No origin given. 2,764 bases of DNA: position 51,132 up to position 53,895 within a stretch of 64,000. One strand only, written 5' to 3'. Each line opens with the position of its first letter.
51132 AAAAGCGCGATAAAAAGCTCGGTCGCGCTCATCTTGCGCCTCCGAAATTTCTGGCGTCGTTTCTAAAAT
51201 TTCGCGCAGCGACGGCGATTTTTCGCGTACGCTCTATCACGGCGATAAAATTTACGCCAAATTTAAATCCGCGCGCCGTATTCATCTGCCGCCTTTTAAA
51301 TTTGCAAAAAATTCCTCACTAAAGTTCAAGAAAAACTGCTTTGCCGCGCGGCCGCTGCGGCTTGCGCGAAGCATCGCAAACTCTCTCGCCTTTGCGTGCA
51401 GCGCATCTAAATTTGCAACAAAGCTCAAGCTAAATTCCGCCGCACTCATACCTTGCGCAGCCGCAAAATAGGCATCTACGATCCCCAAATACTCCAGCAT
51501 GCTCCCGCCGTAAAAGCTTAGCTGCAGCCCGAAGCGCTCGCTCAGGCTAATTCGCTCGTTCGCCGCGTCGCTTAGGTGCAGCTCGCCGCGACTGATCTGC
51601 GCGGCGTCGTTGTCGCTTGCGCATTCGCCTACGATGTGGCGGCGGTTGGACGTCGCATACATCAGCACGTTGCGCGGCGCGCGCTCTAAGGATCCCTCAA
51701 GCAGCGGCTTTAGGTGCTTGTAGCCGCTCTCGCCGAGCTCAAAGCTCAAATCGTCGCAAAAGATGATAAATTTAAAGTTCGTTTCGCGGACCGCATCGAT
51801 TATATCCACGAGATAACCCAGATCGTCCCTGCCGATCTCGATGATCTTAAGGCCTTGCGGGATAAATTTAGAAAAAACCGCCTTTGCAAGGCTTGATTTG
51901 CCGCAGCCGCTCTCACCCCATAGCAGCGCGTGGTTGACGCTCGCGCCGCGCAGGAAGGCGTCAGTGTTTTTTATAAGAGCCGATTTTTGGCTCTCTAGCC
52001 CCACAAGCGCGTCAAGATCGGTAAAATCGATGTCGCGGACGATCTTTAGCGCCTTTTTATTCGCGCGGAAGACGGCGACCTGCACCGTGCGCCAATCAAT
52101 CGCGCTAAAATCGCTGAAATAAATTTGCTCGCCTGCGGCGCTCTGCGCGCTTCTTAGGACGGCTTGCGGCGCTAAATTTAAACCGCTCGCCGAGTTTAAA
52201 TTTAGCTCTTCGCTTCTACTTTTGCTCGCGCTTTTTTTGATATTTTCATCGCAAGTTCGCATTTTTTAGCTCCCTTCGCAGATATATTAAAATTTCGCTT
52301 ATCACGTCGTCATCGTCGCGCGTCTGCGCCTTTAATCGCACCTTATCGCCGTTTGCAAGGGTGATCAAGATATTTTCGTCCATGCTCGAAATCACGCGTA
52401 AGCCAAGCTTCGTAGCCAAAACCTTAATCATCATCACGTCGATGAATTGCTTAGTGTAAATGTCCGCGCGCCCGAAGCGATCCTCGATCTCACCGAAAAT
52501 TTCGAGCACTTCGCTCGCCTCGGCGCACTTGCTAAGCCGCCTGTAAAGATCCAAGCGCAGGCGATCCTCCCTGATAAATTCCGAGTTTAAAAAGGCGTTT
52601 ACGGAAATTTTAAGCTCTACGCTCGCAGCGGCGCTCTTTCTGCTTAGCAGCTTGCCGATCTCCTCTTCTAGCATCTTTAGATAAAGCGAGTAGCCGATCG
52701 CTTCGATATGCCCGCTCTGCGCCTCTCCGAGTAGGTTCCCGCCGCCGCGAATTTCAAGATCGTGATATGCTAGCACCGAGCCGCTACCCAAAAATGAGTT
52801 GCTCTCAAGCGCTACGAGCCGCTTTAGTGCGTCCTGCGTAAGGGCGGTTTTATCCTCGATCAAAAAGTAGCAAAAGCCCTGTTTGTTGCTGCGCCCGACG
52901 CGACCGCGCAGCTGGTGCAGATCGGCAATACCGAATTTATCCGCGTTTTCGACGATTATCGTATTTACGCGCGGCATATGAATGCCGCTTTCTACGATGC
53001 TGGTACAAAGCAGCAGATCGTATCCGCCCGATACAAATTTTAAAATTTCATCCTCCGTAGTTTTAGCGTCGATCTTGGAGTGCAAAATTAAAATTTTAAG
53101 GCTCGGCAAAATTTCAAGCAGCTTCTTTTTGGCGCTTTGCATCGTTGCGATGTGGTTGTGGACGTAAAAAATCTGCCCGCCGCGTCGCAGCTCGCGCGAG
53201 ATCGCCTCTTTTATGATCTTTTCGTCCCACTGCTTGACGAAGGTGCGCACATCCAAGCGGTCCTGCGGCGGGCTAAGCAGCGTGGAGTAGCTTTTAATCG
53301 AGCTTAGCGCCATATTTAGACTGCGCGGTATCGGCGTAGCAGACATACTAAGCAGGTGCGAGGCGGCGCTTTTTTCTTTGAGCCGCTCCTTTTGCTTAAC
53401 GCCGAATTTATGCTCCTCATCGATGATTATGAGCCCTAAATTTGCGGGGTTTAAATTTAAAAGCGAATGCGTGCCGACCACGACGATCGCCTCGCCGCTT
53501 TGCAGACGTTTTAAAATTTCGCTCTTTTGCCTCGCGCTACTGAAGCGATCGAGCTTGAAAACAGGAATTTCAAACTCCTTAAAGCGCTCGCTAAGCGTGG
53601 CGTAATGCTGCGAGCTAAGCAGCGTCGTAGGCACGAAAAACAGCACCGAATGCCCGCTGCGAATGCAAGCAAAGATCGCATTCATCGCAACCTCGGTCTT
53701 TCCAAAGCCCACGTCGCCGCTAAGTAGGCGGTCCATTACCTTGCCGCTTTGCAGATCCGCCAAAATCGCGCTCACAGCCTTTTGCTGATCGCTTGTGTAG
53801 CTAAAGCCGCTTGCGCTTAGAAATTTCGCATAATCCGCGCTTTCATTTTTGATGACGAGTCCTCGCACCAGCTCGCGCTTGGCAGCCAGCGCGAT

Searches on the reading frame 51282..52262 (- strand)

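Call 19: search_protein_families(library=pfam, proteins=[window:51282-52262:-], max_evalue=0.001)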
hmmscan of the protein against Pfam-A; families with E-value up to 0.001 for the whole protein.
window:51282-52262:- (326 aa): 4 families
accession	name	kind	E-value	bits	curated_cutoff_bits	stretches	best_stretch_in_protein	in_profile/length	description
PF05673.19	DUF815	-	1.4e-81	273.8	23.8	1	62-314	5-245/249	Protein of unknown function (DUF815)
PF20720.3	nSTAND3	-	2e-05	24.8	27.2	1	110-172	18-74/155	Novel STAND NTPase 3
PF13191.12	AAA_16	-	2.8e-05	25.1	32.6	1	86-148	2-63/167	AAA ATPase domain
PF00004.35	AAA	-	7.3e-05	23.7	21.2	1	113-172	2-66/131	ATPase family associated with various cellular activities (AAA)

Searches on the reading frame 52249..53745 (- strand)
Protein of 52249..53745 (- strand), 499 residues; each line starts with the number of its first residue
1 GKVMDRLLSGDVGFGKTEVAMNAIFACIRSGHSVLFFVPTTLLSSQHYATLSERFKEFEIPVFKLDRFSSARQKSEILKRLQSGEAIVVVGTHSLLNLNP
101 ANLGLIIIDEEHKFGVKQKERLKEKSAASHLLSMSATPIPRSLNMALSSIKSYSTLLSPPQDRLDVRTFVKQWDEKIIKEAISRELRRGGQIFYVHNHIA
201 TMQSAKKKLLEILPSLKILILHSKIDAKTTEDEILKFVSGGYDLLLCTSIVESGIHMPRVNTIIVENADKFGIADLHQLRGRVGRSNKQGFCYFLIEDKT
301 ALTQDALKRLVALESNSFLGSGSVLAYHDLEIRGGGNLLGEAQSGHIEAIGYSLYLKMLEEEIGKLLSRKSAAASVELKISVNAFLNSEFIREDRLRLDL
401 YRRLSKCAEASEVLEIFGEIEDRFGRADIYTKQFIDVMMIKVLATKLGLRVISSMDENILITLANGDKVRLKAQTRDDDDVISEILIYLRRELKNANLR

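Call 7: find_related_loci(query=window:52249-53745:-, collection=genome_contigs, flank=10000)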
Query window:52249-53745:- (499 aa) in genome_contigs; peptide patterns used: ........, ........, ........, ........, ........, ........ (x = any residue, [..] = any of these).
599 stretches matched a pattern (row limit reached: there are more); 568 encode a relative of the query (tblastn E <= 1e-3); the best 80 are kept; 80 distinct loci.
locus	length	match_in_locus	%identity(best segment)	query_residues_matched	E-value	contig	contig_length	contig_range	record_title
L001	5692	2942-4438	99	1-499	0e+0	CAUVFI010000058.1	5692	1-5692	MAG TPA_asm: uncultured Campylobacter sp. isolate SRR23388439_bin.24_MetaWRAP_v1.3_MAG genome assembly, contig: ERZ21659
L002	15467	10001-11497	99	1-499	0e+0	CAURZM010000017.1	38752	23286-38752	MAG TPA_asm: uncultured Campylobacter sp. isolate ERR9969211_bin.33_MetaWRAP_v1.3_MAG genome assembly, contig: ERZ216159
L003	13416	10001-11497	99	1-499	0e+0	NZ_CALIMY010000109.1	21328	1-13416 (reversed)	MAG: uncultured Campylobacter sp. isolate ERR589645_bin.25_CONCOCT_v1.1_MAG ERZ773003.803, whole genome shotgun sequence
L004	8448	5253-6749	99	1-499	0e+0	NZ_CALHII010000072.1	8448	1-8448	MAG: uncultured Campylobacter sp. isolate ERR589453_bin.1_CONCOCT_v1.1_MAG ERZ772924.2405, whole genome shotgun sequence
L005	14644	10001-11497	99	1-499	0e+0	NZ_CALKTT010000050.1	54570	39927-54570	MAG: uncultured Campylobacter sp. isolate ERR589612_bin.20_CONCOCT_v1.1_MAG ERZ773009.124, whole genome shotgun sequence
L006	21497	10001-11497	99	1-499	0e+0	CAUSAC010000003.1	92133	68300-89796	MAG TPA_asm: uncultured Campylobacter sp. isolate ERR9969209_bin.6_MetaWRAP_v1.3_MAG genome assembly, contig: ERZ2161616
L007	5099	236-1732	99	1-499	0e+0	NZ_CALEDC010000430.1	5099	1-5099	MAG: uncultured Campylobacter sp. isolate ERR589362_bin.45_CONCOCT_v1.1_MAG ERZ772762.7279, whole genome shotgun sequenc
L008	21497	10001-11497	99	1-499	0e+0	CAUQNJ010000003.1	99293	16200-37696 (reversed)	MAG TPA_asm: uncultured Campylobacter sp. isolate ERR9968699_bin.5_MetaWRAP_v1.3_MAG genome assembly, contig: ERZ2161601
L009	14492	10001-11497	99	1-499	0e+0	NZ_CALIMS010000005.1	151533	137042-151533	MAG: uncultured Campylobacter sp. isolate ERR589634_bin.5_CONCOCT_v1.1_MAG ERZ773049.3, whole genome shotgun sequence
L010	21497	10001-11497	99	1-499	0e+0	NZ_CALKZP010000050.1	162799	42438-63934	MAG: uncultured Campylobacter sp. isolate ERR589365_bin.31_CONCOCT_v1.1_MAG ERZ772754.12, whole genome shotgun sequence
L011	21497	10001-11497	98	1-499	0e+0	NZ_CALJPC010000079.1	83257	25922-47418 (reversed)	MAG: uncultured Campylobacter sp. isolate ERR589370_bin.63_CONCOCT_v1.1_MAG ERZ772796.44, whole genome shotgun sequence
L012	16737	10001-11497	99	1-499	0e+0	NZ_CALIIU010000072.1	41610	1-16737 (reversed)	MAG: uncultured Campylobacter sp. isolate ERR589606_bin.60_CONCOCT_v1.1_MAG ERZ773004.190, whole genome shotgun sequence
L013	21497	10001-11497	99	1-499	0e+0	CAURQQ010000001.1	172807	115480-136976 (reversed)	MAG TPA_asm: uncultured Campylobacter sp. isolate ERR9969216_bin.5_MetaWRAP_v1.3_MAG genome assembly, contig: ERZ2161579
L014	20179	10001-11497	99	1-499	0e+0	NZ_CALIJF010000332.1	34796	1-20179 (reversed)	MAG: uncultured Campylobacter sp. isolate ERR589633_bin.65_CONCOCT_v1.1_MAG ERZ773016.201, whole genome shotgun sequence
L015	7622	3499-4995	99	1-499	0e+0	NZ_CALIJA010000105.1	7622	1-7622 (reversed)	MAG: uncultured Campylobacter sp. isolate ERR589618_bin.40_CONCOCT_v1.1_MAG ERZ773089.3105, whole genome shotgun sequenc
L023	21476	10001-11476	73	1-491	0e+0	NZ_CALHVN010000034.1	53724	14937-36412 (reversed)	MAG: uncultured Campylobacter sp. isolate ERR589473_bin.46_CONCOCT_v1.1_MAG ERZ772903.206, whole genome shotgun sequence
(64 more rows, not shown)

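Call 18: search_protein_families(library=pfam, proteins=[L011:13284-15344:+, L011:15316-17379:+, L011:17363-17737:+, L011:17739-18671:+, L011:18683-19456:+, L011:19459-20541:+, L011:20538-21497:+, L013:15754-16851:+, L013:18971-20332:+, L013:20325-21272:+], max_evalue=0.001)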
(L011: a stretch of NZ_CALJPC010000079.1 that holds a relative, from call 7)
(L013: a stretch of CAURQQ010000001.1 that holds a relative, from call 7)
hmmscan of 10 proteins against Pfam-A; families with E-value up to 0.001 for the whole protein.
L011:13284-15344:+ (686 aa): 1 family
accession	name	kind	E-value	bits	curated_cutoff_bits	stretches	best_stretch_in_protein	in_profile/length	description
PF13231.12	PMT_2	-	4.7e-06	27.3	26.1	1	61-214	4-153/160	Dolichyl-phosphate-mannose-protein mannosyltransferase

L011:15316-17379:+ (687 aa): 1 family
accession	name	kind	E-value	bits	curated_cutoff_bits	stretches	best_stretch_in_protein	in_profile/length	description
PF13231.12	PMT_2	-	2.3e-06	28.3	26.1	1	67-222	4-152/160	Dolichyl-phosphate-mannose-protein mannosyltransferase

L011:17363-17737:+ (124 aa): 1 family
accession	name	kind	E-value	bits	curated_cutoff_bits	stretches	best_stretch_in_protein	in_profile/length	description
PF04138.20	GtrA_DPMS_TM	-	1.1e-13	51.9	26.1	1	11-122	1-117/117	GtrA/DPMS, transmembrane domain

L011:17739-18671:+ (310 aa): 1 family
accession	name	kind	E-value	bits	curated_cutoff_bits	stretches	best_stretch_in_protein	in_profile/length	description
PF00535.33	Glycos_transf_2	-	9.7e-24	84.6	23.3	1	5-165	1-164/168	Glycosyl transferase family 2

L011:18683-19456:+ (257 aa): 2 families
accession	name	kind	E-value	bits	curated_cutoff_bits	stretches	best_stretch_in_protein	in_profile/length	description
PF00483.29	NTP_transferase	-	1.1e-23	84.5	21.2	1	2-204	1-191/245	Nucleotidyl transferase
PF12804.13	NTP_transf_3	-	3.3e-06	27.8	27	1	3-57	1-50/160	MobA-like NTP transferase domain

L011:19459-20541:+ (360 aa): 5 families
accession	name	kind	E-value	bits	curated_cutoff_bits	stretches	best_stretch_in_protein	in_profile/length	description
PF16363.11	GDP_Man_Dehyd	-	1.1e-32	114.2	27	1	18-330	1-330/332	GDP-mannose 4,6 dehydratase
PF01370.27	Epimerase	-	4e-29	102.2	20.9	1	17-257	1-233/240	NAD dependent epimerase/dehydratase family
PF02719.21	Polysacc_synt_2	-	1.4e-17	64.2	20.2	1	58-233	52-201/293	Polysaccharide biosynthesis protein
PF01073.25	3Beta_HSD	-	7e-08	32.3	22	1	57-166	41-153/280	3-beta hydroxysteroid dehydrogenase/isomerase family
PF04321.23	RmlD_sub_bind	-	7.4e-08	32.2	27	1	16-163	2-129/287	RmlD substrate binding domain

L011:20538-21497:+ (320 aa): 3 families
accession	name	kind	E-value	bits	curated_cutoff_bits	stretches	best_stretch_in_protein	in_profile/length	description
PF02776.23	TPP_enzyme_N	-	2.7e-31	108.2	26.8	1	3-109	2-106/119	Thiamine pyrophosphate enzyme, N-terminal TPP binding domain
PF00205.28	TPP_enzyme_M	-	1.5e-30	106.1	30.4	1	201-317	3-119/137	Thiamine pyrophosphate enzyme, central domain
PF02552.22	CO_dh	-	0.00038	20.7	21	1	187-243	13-69/168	CO dehydrogenase beta subunit/acetyl-CoA synthase epsilon subunit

L013:15754-16851:+ (365 aa): 1 family
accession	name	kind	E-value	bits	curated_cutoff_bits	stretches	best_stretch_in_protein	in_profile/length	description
PF01757.29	Acyl_transf_3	-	1.1e-24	87.5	31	1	13-347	4-324/326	Acyltransferase domain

L013:18971-20332:+ (453 aa): 0 families

L013:20325-21272:+ (315 aa): 2 families
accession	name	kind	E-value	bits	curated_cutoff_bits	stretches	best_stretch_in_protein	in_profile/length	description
PF00534.26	Glycos_transf_1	-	1e-08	35.4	26.4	1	190-289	28-125/172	Glycosyl transferases group 1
PF13692.12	Glyco_trans_1_4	-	1.3e-06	29.2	27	1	227-314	48-140/142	Glycosyl transferases group 1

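Call 19: search_protein_families(library=pfam, proteins=[L008:18998-20260:+, L008:20265-21353:+, L010:15758-16717:+, L010:16704-17390:+, L010:17339-17785:+, L010:17766-18911:+, L014:17864-19906:+], max_evalue=0.001)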
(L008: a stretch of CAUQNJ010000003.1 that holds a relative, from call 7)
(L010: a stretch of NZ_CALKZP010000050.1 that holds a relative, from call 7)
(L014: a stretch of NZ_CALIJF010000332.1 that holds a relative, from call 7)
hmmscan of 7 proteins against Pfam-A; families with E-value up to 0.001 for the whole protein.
L008:18998-20260:+ (420 aa): 3 families
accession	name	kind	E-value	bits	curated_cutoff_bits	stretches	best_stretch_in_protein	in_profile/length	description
PF01943.22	Polysacc_synt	-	1e-23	84.6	28.2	1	6-273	2-270/274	Polysaccharide biosynthesis protein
PF13440.11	Polysacc_synt_3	-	4.9e-17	62.5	23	1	33-273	5-240/293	Polysaccharide biosynthesis protein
PF01554.23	MatE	-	1e-11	45.2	24.9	1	217-370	1-159/161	MatE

L008:20265-21353:+ (362 aa): 5 families
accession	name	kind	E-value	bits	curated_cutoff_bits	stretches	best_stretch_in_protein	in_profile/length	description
PF01041.23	DegT_DnrJ_EryC1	-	8.9e-121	403.9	19.8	1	15-359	3-359/360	DegT/DnrJ/EryC1/StrS aminotransferase family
PF00155.27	Aminotran_1_2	-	7.4e-11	42.3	19.7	1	23-211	29-244/361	Aminotransferase class I and II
PF01053.26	Cys_Met_Meta_PP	-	1.9e-10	40.3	27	1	38-165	54-181/381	Cys/Met metabolism PLP-dependent enzyme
PF00266.25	Aminotran_5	-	9.3e-09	35.1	21.5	1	9-164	20-182/371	Aminotransferase class-V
PF01212.27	Beta_elim_lyase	-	5.7e-08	32.9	27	1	35-178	31-187/288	Beta-eliminating lyase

L010:15758-16717:+ (319 aa): 1 family
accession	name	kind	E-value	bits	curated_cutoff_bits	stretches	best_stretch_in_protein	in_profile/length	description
PF00535.33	Glycos_transf_2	-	3.9e-22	79.4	23.3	1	9-153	2-142/168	Glycosyl transferase family 2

L010:16704-17390:+ (228 aa): 5 families
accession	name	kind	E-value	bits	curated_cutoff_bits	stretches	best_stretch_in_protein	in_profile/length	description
PF13649.12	Methyltransf_25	-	9.1e-12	46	27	1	51-134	1-89/97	Methyltransferase domain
PF08242.18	Methyltransf_12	-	4.2e-11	43.9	30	1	52-141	1-95/98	Methyltransferase domain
PF08241.18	Methyltransf_11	-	2.8e-10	41.1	21.2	1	52-123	1-74/95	Methyltransferase domain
PF13847.12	Methyltransf_31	-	1.7e-09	37.9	27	1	46-185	2-145/145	Methyltransferase domain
PF13489.12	Methyltransf_23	-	2.1e-09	37.7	27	1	32-188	7-161/164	Methyltransferase domain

L010:17339-17785:+ (148 aa): 1 family
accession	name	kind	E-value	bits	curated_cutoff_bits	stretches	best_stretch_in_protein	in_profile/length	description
PF04138.20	GtrA_DPMS_TM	-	3.6e-21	76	26.1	1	26-139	1-117/117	GtrA/DPMS, transmembrane domain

L010:17766-18911:+ (381 aa): 0 families

L014:17864-19906:+ (680 aa): 0 families

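Call 84: search_protein_families(library=pfam, proteins=[L023:13075-14301:+, L023:14313-14981:+, L023:15063-15974:+, L023:15976-16521:+, L023:17392-18204:-, L023:18201-18848:-, L023:18859-20283:-], max_evalue=0.001)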
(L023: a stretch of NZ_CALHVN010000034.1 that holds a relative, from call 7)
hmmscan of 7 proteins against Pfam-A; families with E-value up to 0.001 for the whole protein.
L023:13075-14301:+ (408 aa): 1 family
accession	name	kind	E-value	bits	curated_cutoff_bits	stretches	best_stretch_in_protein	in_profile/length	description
PF00654.25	Voltage_CLC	-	2.1e-53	182.2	24.8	1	102-400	36-342/346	Voltage gated chloride channel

L023:14313-14981:+ (222 aa): 2 families
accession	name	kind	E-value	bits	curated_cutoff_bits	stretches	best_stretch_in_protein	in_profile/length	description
PF00730.31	HhH-GPD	-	5e-15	56.2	26.2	1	35-164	1-98/108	HhH-GPD superfamily base excision DNA repair protein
PF22175.2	Ogg-HhH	-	0.00072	19.6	27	1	38-156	28-144/173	8-oxoguanine DNA glycosylase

L023:15063-15974:+ (303 aa): 1 family
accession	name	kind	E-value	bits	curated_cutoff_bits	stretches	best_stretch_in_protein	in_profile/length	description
PF00291.31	PALP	-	6.3e-76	256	35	1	9-290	4-295/295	Pyridoxal-phosphate dependent enzyme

L023:15976-16521:+ (181 aa): 2 families
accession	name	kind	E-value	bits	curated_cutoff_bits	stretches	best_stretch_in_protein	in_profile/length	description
PF00132.30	Hexapep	-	4.6e-13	48.7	27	1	121-155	1-35/36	Bacterial transferase hexapeptide (six repeats)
PF25084.1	LbH_EIF2B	-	0.00049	20.5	54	0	125-161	7-43/105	EIF2B subunit epsilon LbH domain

L023:17392-18204:- (270 aa): 3 families
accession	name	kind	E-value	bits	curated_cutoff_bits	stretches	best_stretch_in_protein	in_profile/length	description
PF00929.31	RNase_T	-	1.1e-27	98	24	1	75-225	2-164/164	Exonuclease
PF16473.11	Rv2179c-like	-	7.5e-07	29.5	27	1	75-227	4-175/177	3'-5' exoribonuclease Rv2179c-like domain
PF24164.1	TMP_N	-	0.00095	20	27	0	213-258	30-73/82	Tape measure protein N-terminal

L023:18201-18848:- (215 aa): 2 families
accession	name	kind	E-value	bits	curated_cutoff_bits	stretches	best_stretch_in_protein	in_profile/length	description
PF00834.25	Ribul_P_3_epim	-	3.2e-79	265.4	21.1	1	3-199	2-198/198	Ribulose-phosphate 3 epimerase family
PF01729.25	QRPTase_C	-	7.5e-06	26.2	23.1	1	152-203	112-163/169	Quinolinate phosphoribosyl transferase, C-terminal domain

L023:18859-20283:- (474 aa): 1 family
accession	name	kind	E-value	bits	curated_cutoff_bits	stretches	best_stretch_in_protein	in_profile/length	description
PF01740.26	STAS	-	2.7e-08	34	22.6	1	201-279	3-81/106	STAS domain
